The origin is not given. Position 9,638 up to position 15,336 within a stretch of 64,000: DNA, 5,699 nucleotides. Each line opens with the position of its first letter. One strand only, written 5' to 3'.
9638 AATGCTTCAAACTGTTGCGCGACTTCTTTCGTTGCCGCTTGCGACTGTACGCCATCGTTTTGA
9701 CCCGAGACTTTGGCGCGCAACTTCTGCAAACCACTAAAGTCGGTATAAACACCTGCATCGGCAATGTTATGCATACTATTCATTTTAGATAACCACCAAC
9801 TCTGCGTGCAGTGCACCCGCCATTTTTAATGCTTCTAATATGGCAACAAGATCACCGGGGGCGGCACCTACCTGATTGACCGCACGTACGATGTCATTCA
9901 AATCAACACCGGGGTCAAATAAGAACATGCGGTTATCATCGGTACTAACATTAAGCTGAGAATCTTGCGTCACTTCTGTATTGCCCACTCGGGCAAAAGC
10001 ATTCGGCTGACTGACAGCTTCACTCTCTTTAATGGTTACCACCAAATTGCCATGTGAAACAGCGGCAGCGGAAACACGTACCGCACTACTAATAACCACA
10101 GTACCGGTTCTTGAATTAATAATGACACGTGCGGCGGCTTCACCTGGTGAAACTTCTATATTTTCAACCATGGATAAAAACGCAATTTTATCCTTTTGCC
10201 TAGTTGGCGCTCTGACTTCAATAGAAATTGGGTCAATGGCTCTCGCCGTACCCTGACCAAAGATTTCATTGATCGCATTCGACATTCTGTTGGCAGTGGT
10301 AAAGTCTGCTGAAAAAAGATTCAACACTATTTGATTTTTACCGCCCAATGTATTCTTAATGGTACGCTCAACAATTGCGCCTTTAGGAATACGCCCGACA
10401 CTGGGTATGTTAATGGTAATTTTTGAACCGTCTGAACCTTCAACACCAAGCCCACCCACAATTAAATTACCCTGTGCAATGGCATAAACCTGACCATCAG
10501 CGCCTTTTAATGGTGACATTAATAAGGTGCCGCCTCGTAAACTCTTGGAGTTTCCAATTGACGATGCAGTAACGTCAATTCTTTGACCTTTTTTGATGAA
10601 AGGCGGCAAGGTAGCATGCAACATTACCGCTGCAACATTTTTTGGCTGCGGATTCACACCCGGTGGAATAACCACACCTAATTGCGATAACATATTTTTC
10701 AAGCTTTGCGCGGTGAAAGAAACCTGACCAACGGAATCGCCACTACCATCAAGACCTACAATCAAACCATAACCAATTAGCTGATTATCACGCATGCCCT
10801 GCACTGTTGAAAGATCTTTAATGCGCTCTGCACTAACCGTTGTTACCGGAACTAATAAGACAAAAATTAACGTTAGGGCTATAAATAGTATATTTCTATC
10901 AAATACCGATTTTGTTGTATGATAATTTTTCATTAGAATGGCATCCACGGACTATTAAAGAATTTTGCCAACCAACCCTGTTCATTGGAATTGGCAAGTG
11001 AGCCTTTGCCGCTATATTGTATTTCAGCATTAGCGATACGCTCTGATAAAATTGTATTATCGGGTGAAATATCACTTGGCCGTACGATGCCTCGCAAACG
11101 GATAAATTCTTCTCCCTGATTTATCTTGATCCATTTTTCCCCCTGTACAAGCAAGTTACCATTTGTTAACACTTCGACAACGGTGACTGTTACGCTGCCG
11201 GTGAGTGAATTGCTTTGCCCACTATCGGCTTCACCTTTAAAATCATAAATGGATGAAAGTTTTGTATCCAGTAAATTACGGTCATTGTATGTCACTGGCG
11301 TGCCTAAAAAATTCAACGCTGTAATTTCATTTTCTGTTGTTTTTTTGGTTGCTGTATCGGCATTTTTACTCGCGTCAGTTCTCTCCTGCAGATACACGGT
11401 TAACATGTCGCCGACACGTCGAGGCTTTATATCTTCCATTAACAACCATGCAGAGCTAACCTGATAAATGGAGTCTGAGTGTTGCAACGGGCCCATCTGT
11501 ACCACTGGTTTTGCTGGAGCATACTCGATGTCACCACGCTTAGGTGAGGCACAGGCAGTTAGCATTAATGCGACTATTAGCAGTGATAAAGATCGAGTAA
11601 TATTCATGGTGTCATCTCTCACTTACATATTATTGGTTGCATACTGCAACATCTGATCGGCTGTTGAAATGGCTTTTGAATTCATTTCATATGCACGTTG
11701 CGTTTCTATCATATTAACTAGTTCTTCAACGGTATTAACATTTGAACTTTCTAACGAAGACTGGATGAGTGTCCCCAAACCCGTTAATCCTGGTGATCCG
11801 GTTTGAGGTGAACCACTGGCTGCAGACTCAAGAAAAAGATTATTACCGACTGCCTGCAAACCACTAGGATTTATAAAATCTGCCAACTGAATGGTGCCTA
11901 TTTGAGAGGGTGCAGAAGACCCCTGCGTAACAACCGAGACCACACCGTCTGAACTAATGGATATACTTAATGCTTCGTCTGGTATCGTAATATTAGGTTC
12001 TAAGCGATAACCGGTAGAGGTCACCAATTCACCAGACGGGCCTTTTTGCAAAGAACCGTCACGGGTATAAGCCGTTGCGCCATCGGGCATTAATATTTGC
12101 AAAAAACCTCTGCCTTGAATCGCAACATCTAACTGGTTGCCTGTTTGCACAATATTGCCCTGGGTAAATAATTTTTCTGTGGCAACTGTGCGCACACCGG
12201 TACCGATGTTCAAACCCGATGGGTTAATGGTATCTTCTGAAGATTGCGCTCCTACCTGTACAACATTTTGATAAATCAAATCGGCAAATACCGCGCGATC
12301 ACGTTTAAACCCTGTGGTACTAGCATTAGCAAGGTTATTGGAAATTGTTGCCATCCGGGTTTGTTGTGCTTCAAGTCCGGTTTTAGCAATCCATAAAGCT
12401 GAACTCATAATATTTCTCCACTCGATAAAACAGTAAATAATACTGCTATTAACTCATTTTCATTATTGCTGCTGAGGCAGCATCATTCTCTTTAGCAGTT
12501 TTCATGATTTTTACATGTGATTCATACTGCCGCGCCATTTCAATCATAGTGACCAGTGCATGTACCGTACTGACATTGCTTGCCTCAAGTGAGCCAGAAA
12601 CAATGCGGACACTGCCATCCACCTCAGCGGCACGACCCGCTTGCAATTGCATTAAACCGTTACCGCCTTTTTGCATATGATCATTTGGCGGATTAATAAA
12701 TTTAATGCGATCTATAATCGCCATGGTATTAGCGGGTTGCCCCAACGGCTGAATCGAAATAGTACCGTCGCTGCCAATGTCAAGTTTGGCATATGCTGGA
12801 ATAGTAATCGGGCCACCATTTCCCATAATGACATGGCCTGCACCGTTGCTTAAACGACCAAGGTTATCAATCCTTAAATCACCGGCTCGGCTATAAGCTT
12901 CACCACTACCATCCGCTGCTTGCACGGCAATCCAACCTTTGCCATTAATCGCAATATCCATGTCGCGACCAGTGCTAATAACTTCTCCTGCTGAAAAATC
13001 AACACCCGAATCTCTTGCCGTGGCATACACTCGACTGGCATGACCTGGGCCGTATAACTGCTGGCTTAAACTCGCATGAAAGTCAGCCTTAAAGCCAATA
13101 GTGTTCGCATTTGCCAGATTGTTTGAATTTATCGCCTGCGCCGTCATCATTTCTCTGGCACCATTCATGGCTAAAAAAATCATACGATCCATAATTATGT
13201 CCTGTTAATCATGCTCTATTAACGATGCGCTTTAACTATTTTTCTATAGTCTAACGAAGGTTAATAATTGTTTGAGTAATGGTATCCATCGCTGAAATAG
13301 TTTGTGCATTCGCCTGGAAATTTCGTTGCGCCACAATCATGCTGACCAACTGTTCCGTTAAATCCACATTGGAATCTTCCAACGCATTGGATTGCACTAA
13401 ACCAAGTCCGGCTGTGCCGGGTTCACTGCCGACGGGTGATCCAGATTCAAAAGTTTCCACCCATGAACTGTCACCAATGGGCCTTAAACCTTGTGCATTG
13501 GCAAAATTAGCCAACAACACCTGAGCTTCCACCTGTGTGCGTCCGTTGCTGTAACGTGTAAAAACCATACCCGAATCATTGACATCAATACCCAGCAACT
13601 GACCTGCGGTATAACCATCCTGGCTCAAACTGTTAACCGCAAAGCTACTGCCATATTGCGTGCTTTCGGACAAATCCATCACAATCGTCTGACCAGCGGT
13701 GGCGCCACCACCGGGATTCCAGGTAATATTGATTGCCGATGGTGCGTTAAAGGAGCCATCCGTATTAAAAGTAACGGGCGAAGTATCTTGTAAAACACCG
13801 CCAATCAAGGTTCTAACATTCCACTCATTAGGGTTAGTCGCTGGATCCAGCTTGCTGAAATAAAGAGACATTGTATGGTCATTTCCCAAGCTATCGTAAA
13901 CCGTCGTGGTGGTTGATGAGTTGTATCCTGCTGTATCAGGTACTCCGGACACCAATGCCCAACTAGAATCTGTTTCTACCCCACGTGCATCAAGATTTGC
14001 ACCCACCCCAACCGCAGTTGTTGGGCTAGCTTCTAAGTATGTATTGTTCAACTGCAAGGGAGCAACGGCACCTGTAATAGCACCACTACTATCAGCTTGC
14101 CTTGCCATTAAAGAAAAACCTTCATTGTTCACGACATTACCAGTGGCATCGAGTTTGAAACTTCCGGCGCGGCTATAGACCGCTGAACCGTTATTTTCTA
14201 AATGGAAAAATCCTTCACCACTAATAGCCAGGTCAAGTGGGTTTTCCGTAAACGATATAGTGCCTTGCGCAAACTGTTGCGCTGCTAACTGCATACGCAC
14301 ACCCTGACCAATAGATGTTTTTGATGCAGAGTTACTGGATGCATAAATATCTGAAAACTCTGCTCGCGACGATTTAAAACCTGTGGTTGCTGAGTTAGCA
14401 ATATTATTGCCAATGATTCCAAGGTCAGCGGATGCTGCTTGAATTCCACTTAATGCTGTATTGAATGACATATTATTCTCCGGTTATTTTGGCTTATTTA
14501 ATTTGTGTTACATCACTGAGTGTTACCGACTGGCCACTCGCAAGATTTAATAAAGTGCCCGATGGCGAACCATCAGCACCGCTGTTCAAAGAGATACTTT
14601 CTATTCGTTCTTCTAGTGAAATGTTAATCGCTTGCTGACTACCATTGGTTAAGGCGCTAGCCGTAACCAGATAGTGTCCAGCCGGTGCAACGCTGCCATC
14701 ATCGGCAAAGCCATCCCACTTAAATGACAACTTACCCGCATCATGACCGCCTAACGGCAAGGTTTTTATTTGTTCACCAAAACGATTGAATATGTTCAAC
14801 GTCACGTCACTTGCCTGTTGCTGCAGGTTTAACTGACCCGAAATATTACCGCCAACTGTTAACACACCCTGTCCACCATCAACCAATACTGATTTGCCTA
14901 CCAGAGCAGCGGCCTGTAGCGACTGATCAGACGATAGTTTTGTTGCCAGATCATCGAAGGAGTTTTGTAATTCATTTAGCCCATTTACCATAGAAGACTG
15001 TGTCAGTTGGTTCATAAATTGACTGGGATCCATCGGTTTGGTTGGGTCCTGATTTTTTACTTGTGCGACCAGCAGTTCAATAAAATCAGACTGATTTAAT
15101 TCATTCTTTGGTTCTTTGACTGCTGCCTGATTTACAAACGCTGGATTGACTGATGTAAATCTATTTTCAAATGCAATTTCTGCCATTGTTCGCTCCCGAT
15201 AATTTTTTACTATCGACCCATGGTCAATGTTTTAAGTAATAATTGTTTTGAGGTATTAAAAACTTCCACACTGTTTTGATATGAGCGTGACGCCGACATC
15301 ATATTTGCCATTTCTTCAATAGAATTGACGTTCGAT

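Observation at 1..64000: Very high density of c-di-GMP and two-component genes inside a single flagellar locus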

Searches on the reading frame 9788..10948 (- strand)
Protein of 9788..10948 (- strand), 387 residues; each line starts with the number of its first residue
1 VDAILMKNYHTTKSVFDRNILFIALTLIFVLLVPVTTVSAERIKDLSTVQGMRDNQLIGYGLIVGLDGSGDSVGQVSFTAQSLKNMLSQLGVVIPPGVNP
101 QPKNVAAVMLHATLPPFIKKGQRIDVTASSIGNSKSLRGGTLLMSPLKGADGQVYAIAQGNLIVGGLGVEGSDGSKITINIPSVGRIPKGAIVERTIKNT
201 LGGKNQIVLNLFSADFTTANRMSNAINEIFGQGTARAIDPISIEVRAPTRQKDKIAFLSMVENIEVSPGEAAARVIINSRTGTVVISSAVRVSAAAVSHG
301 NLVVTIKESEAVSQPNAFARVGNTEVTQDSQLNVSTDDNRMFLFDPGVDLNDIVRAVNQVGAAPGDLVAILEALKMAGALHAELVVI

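Call 4: search_protein_families(library=pfam, proteins=[window:9788-10948:-], max_evalue=0.001)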
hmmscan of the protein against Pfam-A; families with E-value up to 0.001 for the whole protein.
window:9788-10948:- (387 aa): 1 family
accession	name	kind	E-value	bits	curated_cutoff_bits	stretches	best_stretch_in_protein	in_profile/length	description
PF02119.21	FlgI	-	7.1e-138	459.6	25.3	1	42-386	1-343/343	Flagellar P-ring protein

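Call 16: search_dna_similar(query=window:9788-10948:-, collection=plasmids, mode=protein, max_rows=20)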
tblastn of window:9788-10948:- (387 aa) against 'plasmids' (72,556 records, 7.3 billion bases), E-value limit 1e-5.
Records with a match: 231; places in all: 243; records where one place covers at least 80% of the query: 227.
Best place of each record, by identity: <60% 231.
By first word of the organism name: Ralstonia 134; Escherichia 15; Azospirillum 11; Sulfitobacter 11; Phyllobacterium 5; Sinorhizobium 5; Cupriavidus 4; Piscirickettsia 3; Pseudomonas 2; Vibrio 2; and 32 more.
By predicted mobility (MOB-suite, as given by PLSDB): mobilizable 116; non-mobilizable 110; conjugative 5.
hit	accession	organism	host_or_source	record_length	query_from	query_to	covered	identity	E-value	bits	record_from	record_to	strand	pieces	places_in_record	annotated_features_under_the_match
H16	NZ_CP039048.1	Piscirickettsia salmonis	Salmo salar,cell culture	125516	30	387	93%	58.9%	3e-112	367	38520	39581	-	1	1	flagellar basal body P-ring protein FlgI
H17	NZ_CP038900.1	Piscirickettsia salmonis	Salmo salar,cell culture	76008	30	387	93%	58.9%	3e-112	367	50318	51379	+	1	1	flagellar basal body P-ring protein FlgI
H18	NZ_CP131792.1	Pseudomonas aeruginosa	Homo sapiens,culture,blood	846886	41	387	90%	59.8%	2e-118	385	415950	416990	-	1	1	flagellar basal body P-ring protein FlgI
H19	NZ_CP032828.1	Sphingomonas paeninsulae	whole organism,soil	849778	13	387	97%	51.7%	1e-106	351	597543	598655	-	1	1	flagellar basal body P-ring protein FlgI | flagellar basal body L-ring protein FlgH | rod-binding protein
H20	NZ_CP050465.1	Vibrio campbellii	single cell,seawater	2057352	1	387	100%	49.1%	2e-101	336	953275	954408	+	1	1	none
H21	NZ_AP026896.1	Aeromonas caviae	Microbe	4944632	34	387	91%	53.4%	4e-109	358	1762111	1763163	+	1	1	none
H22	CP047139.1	Ralstonia solanacearum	Potato,Single cell,tuber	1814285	3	387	99%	48.1%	2e-98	327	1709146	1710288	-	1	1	flgI: flagellar basal body P-ring protein FlgI | flagellar basal body L-ring protein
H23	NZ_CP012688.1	Ralstonia solanacearum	Solanum commersonii,whole organism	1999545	3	387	99%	48.1%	2e-98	327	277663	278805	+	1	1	none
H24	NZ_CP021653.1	Ralstonia solanacearum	Solanum lycopersicum,Tomato with ...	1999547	3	387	99%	48.1%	6e-98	326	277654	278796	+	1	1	none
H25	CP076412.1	Ralstonia wenshanensis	soil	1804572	22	387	95%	50.0%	2e-98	328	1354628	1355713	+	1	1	flagellar basal body P-ring protein FlgI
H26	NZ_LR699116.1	Aquicella lusitana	Borehole HDN1, spa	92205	5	387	99%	47.8%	8e-106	348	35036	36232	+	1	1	flagellar basal body P-ring protein FlgI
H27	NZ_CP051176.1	Ralstonia solanacearum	Whole organism,tomato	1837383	35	387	91%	51.0%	8e-99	328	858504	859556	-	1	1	none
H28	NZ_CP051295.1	Ralstonia solanacearum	Plantain,cell culture,stem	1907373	35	387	91%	51.0%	8e-99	328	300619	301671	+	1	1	none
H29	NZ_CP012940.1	Ralstonia solanacearum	plantain,cell culture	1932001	35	387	91%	51.0%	8e-99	328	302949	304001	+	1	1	none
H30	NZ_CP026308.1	Ralstonia solanacearum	Musa sp.,pure culture,plants with Moko ...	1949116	35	387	91%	51.0%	8e-99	328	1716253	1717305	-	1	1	none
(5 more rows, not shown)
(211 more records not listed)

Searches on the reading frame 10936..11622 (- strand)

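Call 4: search_protein_families(library=pfam, proteins=[window:10936-11622:-], max_evalue=0.001)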
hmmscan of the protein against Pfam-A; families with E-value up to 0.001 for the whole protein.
window:10936-11622:- (229 aa): 1 family
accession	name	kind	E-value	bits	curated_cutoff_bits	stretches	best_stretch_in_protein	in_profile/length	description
PF02107.21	FlgH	-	4.8e-59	199.3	27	1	48-228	3-172/172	Flagellar L-ring protein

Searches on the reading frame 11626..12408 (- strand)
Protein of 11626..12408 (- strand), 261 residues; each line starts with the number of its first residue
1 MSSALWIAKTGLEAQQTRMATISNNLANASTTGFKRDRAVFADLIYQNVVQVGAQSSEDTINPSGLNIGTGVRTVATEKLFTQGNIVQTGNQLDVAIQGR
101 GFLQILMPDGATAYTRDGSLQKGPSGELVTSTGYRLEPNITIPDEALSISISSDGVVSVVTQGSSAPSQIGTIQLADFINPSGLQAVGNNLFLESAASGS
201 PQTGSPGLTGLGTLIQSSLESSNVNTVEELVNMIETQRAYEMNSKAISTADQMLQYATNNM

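Call 4: search_protein_families(library=pfam, proteins=[window:11626-12408:-], max_evalue=0.001)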
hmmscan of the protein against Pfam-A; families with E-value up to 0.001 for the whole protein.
window:11626-12408:- (261 aa): 3 families
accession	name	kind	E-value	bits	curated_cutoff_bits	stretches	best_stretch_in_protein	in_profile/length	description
PF22692.1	LlgE_F_G_D1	-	1.4e-25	89.7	27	1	96-159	1-64/64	Flagellar hook protein FlgE/F/G D1 domain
PF06429.18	Flg_bbr_C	-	5.3e-21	74.3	23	1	216-259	2-45/46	Flagellar basal body rod FlgEFG protein C-terminal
PF00460.25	Flg_bb_rod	-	7.5e-11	42.2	20.7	1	7-35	3-31/31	Flagella basal body rod protein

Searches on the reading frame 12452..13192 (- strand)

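Call 4: search_protein_families(library=pfam, proteins=[window:12452-13192:-], max_evalue=0.001)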
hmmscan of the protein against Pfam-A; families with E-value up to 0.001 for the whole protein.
window:12452-13192:- (247 aa): 3 families
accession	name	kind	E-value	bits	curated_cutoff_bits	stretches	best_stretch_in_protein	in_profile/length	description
PF06429.18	Flg_bbr_C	-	2.7e-14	52.8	23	1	199-240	2-43/46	Flagellar basal body rod FlgEFG protein C-terminal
PF22692.1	LlgE_F_G_D1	-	1.3e-11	45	27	1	81-146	1-63/64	Flagellar hook protein FlgE/F/G D1 domain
PF00460.25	Flg_bb_rod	-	0.00056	20.3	20.7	1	9-35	5-31/31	Flagella basal body rod protein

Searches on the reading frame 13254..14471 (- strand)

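Call 4: search_protein_families(library=pfam, proteins=[window:13254-14471:-], max_evalue=0.001)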
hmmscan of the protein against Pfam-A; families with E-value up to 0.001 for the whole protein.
window:13254-14471:- (406 aa): 4 families
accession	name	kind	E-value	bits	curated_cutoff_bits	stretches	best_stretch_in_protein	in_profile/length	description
PF07559.19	FlgE_D2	-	7.6e-25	88.5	22.7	1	170-287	10-142/142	Flagellar basal body protein FlaE D2 domain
PF06429.18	Flg_bbr_C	-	1e-14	54.2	23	1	360-405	1-46/46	Flagellar basal body rod FlgEFG protein C-terminal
PF22692.1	LlgE_F_G_D1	-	2.5e-11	44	27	1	82-123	1-43/64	Flagellar hook protein FlgE/F/G D1 domain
PF00460.25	Flg_bb_rod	-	3.2e-06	27.4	20.7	1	3-33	1-31/31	Flagella basal body rod protein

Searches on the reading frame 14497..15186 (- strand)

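Call 4: search_protein_families(library=pfam, proteins=[window:14497-15186:-], max_evalue=0.001)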
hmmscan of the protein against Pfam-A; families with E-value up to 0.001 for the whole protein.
window:14497-15186:- (230 aa): 3 families
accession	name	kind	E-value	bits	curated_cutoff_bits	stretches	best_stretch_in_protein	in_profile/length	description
PF13860.13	FlgD_ig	-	7.6e-18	64.7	27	1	112-181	9-78/79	FlgD Ig-like domain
PF03963.19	FlgD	-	1.4e-16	60.8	27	1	20-78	16-74/75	Flagellar hook capping protein - N-terminal region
PF13861.12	FLgD_tudor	-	7.5e-13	48.9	26.9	1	87-227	1-58/58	FlgD Tudor-like domain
